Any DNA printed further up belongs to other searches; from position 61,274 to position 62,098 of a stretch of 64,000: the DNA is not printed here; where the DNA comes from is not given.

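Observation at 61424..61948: Phage-encoded NADAR domain: candidate eraser of DNA ADP-ribosylation (anti-DarT-type defence)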

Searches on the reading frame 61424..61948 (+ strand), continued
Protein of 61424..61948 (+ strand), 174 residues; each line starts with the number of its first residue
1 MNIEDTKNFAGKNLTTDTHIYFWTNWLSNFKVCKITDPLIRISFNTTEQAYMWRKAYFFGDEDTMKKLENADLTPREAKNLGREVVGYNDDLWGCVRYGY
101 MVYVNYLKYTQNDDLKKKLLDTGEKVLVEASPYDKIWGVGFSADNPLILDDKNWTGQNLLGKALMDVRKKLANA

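Call 75: search_solved_structures(query=L034:8646-9524:+, max_evalue=0.00001)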
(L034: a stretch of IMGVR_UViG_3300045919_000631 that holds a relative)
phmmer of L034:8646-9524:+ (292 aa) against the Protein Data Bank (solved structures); distinct sequences matched with E-value up to 0.00001: 31.
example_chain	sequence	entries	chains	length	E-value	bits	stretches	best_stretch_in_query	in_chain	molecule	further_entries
4s2u_A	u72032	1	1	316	8.1e-18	68.2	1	56-268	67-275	Ribose-phosphate pyrophosphokinase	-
7xmu_A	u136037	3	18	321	8.5e-18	68.1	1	56-268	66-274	Ribose-phosphate pyrophosphokinase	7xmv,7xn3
6asv_A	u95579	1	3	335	9.7e-18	68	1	56-268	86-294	Ribose-phosphate pyrophosphokinase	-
4twb_A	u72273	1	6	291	7.1e-16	61.8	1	18-251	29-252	Ribose-phosphate pyrophosphokinase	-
3lpn_A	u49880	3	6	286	8.1e-16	61.7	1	21-268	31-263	Ribose-phosphate pyrophosphokinase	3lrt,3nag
3mbi_A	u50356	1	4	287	8.2e-16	61.6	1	21-268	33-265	Ribose-phosphate pyrophosphokinase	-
5mp7_A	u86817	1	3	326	4.2e-13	52.7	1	58-268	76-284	Ribose-phosphate pyrophosphokinase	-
3dah_A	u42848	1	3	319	2.4e-12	50.3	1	56-269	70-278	Ribose-phosphate pyrophosphokinase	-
6nfe_A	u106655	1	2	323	1.6e-11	47.6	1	56-268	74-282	Ribose-phosphate pyrophosphokinase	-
1u9y_A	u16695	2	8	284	2.7e-11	46.8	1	22-281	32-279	Ribose-phosphate pyrophosphokinase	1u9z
1dkr_A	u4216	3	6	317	1e-10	44.9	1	57-252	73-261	PHOSPHORIBOSYL PYROPHOSPHATE SYNTHETASE | PROTEIN (PHOSPHORIBOSYL PYROPHOSPHATE SYNTHETASE) | RIBOSE-PHOSPHATE PYROPHOSPHOKINASE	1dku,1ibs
7yk1_A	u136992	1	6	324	1.8e-09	40.8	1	56-252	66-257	Ribose-phosphate pyrophosphokinase 2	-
8ypy_A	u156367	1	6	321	6.3e-09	39.1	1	56-252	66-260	Isoform 2 of Ribose-phosphate pyrophosphokinase 2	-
8yi9_A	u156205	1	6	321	6.3e-09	39.1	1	56-252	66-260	Isoform 2 of Ribose-phosphate pyrophosphokinase 2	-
2h08_A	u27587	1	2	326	8.4e-09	38.6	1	56-251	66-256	Ribose-phosphate pyrophosphokinase I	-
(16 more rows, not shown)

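Call 76: search_dna_similar(query=L015:7114-8004:+, collection=phages, mode=protein, max_rows=40, rows=spread)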
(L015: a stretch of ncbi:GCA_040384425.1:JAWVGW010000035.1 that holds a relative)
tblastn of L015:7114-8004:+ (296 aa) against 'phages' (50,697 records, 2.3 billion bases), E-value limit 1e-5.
Records with a match: 1504; places in all: 1505; records where one place covers at least 80% of the query: 1137.
Best place of each record, by identity: <60% 1504.
By first word of the organism name: Pseudomonas 195; Staphylococcus 192; Escherichia 178; Vibrio 164; Salmonella 122; Mycobacterium 97; Klebsiella 75; Bacillus 74; Listeria 54; Aeromonas 41; and 40 more.
By host as written in the record: - 204; Staphylococcus aureus 79; Mycobacterium smegmatis mc2 155 59; Pseudomonas aeruginosa 54; Escherichia coli 48; Listeria monocytogenes 48; Vibrio harveyi BAA-1116 36; Klebsiella pneumoniae 34; and 368 more.
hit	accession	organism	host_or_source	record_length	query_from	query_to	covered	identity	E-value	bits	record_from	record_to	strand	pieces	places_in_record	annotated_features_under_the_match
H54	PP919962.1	Klebsiella phage KP2025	Klebsiella pneumoniae 12092025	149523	14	270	87%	45.0%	8e-46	171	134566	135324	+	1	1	baseplate wedge protein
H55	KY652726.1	Klebsiella phage vB_KpnM_BIS47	Klebsiella pneumoniae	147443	3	265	89%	40.1%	6e-44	165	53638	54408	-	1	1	ribose-phosphate pyrophosphokinase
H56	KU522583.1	Enterobacteria phage ECGD1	-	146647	16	258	82%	42.7%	1e-40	156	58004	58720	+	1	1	putative phosphoribosylpyrophosphate synthetase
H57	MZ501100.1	Escherichia phage PaulScherrer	Escherichia coli K-12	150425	16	258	82%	42.7%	2e-40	155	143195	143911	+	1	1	putative phosphoribosylpyrophosphate synthetase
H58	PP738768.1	Klebsiella phage vB_KpnM_Bullseye_ER20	Klebsiella quasipneumoniae K6 (ATCC ...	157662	1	285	96%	35.8%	5e-37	145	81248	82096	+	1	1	ribose-phosphate pyrophosphokinase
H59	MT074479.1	Salmonella phage pertopsoe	Salmonella enterica subsp. enterica ...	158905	1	264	89%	37.5%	1e-35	141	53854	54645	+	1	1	putative nicotinamide phosphoribosyl transferase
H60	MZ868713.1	Pseudomonas phage psageK4e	Pseudomonas syringae pv. actinidiae K7#8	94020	11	289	94%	35.2%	4e-36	142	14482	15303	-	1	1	hypothetical protein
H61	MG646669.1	Salmonella phage BPS17W1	Salmonella enterica subsp. enterica ...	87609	15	277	89%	36.7%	3e-30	125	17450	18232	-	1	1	ribose-phosphate pyrophosphokinase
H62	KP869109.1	Escherichia coli O157 typing phage 11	Escherichia coli O157:H7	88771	15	277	89%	36.5%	6e-29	122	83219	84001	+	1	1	prs: ribose-phosphate pyrophosphokinase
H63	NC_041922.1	Salmonella phage Si3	Salmonella enterica subsp. enterica ...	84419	15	277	89%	36.4%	9e-29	121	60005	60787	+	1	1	ribose-phosphate pyrophosphokinase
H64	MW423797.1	Salmonella phage vB Seyj1-1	Salmonella enterica subsp. enterica ...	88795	15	277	89%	36.1%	4e-30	125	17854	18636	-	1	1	ribose-phosphate pyrophosphokinase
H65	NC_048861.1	Proteus phage Privateer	Proteus mirabilis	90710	4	266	89%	35.8%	4e-31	128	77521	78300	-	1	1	ribose-phosphate pyrophosphokinase | MazG-like pyrophosphatase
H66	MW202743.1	Caudoviricetes sp.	Manatee Spring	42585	5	265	88%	36.0%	7e-37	144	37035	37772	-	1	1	phosphoribosylpyrophosphate synthetase | lambda repressor (triple mutanT)/DNA compleX-DNA compleX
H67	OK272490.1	Escherichia phage JLBYU32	Escherichia coli K-12 MG1655 del ...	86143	15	277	89%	35.4%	1e-28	121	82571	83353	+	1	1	putative ribose-phosphate pyrophosphokinase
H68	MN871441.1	Aeromonas phage AsSzw2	Aeromonas salmonicida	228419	19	265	83%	37.5%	3e-30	125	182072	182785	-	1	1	record has no annotation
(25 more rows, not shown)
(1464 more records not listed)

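Call 79: search_solved_structures(query=L015:8521-10008:+, max_evalue=1e-10)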
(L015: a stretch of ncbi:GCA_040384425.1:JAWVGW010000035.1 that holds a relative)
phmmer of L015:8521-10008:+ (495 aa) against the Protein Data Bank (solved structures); distinct sequences matched with E-value up to 1e-10: 32.
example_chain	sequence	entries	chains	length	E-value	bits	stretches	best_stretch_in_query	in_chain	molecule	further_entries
9w5x_A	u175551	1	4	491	1.2e-154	518.7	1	9-494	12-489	Nicotinamide phosphoribosyltransferase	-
9w5w_A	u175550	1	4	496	1.3e-154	518.6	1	9-494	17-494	Nicotinamide phosphoribosyltransferase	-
9ke8_A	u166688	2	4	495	4.3e-122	411.3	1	5-494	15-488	Nicotinamide phosphoribosyltransferase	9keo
6tac_A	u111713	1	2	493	4.2e-67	230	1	6-492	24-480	Nicotinamide phosphoribosyltransferase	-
2gvl_A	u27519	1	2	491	9.9e-67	228.7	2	6-313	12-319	Nicotinamide phosphoribosyltransferase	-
2h3d_A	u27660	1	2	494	1e-66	228.7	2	6-313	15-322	Nicotinamide phosphoribosyltransferase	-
7q8t_A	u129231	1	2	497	1e-66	228.7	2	6-313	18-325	Nicotinamide phosphoribosyltransferase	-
2h3b_A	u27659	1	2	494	2.8e-66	227.2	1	6-492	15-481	Nicotinamide phosphoribosyltransferase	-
3dgr_A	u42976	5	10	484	4.6e-66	226.5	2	6-313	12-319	Nicotinamide phosphoribosyltransferase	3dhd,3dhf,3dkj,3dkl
2gvg_A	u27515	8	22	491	5e-66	226.4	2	6-313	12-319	Nicotinamide phosphoribosyltransferase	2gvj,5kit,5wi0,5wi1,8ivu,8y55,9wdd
7ppe_A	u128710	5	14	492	5e-66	226.4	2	6-313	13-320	Nicotinamide phosphoribosyltransferase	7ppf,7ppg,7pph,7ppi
5lx3_A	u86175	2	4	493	5.1e-66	226.4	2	6-313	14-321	Nicotinamide phosphoribosyltransferase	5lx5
6e68_A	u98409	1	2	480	5.2e-66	226.3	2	6-313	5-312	Nicotinamide phosphoribosyltransferase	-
5nsd_A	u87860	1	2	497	5.3e-66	226.3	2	6-313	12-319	Nicotinamide phosphoribosyltransferase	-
7enq_A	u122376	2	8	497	5.3e-66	226.3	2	6-313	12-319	Nicotinamide phosphoribosyltransferase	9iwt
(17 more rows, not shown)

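Call 82: find_related_loci(query=P0093, collection=viral_contigs, flank=5000)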
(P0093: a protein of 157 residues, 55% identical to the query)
Query P0093 (157 aa) in viral_contigs; peptide patterns used: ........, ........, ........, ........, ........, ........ (x = any residue, [..] = any of these).
1 stretches matched a pattern, but none encodes a relative of the query by tblastn (E <= 1e-3).

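Call 83: find_related_loci(query=L034:9992-10459:+, collection=viral_contigs, flank=5000)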
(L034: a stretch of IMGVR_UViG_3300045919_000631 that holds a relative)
Query L034:9992-10459:+ (155 aa) in viral_contigs; peptide patterns used: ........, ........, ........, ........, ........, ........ (x = any residue, [..] = any of these).
10 stretches matched a pattern; 6 encode a relative of the query (tblastn E <= 1e-3); 6 distinct loci.
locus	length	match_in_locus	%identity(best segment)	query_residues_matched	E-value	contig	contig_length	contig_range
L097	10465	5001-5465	100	1-155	5e-104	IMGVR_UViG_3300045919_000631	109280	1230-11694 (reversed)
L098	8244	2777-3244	56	2-152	3e-53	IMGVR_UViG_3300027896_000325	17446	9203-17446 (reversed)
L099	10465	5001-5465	53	1-151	2e-49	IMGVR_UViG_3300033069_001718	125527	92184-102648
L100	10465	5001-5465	53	1-151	3e-47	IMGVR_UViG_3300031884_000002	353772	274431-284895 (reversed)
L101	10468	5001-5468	52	1-152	2e-46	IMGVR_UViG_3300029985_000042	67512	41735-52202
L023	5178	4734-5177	52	1-144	4e-43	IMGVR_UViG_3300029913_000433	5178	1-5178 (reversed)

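Call 84: find_encoding_contigs(protein=P0094, flank=4000, max_places=1)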
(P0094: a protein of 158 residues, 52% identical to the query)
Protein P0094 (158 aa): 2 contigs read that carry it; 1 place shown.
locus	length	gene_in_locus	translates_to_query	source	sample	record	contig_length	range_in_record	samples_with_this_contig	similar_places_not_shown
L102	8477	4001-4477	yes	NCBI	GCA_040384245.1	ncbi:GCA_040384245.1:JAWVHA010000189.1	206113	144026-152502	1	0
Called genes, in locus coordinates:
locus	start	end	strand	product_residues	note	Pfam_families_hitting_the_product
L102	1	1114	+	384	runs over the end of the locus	-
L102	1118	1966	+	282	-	PF13793:Pribosyltran_N (weak)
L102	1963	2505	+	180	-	PF07463:NUMOD4, PF13392:HNH_3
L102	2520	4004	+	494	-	PF18127:NAMPT_N, PF04095:NAPRTase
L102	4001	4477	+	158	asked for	PF08719:NADAR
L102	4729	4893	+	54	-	-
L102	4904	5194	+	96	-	-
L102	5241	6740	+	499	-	PF00772:DnaB, PF13481:AAA_25 (weak), PF03796:DnaB_C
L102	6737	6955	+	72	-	-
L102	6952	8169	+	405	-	PF14216:DUF4326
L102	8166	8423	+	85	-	-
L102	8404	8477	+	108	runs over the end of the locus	-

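Call 85: find_encoding_contigs(protein=P0024, flank=4000, max_places=1)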
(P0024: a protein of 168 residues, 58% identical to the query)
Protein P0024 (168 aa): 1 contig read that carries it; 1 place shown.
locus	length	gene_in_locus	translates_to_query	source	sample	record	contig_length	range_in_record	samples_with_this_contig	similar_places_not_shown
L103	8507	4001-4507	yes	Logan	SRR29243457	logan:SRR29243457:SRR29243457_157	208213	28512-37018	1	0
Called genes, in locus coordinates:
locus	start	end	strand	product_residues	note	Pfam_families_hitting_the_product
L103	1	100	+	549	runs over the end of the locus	PF00069:Pkinase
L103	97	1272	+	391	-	PF17767:NAPRTase_N, PF04095:NAPRTase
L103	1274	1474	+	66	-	-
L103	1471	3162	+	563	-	PF00795:CN_hydrolase, PF02540:NAD_synthase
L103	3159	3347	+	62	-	-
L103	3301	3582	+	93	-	-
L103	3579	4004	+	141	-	PF00293:NUDIX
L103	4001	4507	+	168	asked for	PF08719:NADAR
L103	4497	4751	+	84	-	-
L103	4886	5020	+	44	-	-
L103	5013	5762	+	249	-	-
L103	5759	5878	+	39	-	-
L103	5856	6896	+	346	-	-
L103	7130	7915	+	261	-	PF04446:Thg1, PF14413:Thg1C (faint)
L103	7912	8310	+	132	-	-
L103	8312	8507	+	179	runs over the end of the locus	-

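Call 86: find_encoding_contigs(protein=P0114, flank=4000, max_places=1)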
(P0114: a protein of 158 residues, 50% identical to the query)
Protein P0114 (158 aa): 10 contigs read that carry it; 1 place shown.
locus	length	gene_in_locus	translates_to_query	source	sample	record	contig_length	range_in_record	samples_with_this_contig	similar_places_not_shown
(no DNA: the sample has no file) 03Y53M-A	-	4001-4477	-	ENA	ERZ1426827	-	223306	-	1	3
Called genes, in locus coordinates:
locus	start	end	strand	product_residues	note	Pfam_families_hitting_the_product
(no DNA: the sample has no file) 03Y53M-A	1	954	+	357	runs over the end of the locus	-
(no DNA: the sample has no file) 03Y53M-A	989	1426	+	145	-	PF00293:NUDIX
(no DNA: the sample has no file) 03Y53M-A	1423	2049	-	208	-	PF01541:GIY-YIG (weak)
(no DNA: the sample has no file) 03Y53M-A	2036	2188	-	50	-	-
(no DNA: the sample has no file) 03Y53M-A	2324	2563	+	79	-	-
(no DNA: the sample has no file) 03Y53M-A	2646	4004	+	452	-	PF18127:NAMPT_N, PF04095:NAPRTase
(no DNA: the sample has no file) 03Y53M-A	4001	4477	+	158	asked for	PF08719:NADAR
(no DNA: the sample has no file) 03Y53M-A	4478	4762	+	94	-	-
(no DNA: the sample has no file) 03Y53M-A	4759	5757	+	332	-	-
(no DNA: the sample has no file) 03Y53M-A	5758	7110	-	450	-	PF24308:DUF7487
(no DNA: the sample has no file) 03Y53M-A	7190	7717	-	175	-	-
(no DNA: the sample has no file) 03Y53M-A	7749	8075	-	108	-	-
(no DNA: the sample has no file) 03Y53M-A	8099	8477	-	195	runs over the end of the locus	-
